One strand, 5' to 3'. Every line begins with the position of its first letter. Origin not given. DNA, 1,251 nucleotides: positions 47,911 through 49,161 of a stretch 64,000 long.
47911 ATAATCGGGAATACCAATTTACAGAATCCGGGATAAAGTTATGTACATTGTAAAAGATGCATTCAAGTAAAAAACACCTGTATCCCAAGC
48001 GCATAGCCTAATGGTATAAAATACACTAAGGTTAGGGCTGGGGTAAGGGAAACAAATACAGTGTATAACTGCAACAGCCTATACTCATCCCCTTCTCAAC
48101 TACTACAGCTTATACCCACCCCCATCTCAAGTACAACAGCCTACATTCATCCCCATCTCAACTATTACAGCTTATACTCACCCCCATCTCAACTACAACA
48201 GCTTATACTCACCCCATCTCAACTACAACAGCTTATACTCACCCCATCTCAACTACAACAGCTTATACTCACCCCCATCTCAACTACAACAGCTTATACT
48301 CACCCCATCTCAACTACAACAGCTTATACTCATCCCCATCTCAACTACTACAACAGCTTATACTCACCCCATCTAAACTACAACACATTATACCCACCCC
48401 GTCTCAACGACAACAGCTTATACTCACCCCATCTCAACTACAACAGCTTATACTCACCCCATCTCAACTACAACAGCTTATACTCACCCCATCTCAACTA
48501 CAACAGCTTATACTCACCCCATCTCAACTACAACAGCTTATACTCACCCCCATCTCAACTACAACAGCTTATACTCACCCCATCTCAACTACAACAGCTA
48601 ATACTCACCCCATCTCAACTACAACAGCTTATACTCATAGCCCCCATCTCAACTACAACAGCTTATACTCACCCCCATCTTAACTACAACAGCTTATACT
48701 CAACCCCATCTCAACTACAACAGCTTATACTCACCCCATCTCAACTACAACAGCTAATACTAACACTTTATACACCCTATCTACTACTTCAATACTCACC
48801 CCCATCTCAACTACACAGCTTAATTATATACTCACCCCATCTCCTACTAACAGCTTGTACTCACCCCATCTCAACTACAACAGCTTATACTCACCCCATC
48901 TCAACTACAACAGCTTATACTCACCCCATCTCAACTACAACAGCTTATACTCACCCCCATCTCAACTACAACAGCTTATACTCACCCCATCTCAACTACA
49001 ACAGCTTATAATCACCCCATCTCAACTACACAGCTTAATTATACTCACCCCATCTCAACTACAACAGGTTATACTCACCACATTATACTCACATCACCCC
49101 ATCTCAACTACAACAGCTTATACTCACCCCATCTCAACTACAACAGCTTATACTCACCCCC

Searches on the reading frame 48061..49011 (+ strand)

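Call 12: search_protein_families(library=pfam, proteins=[window:48061-49011:+], max_evalue=0.01)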
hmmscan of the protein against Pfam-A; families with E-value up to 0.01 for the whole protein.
window:48061-49011:+ (316 aa): 1 family
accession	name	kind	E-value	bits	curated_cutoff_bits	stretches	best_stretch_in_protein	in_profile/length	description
PF25317.1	SAM_SMF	-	0.0024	18.5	27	0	168-189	30-51/65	SMF/DprA SAM domain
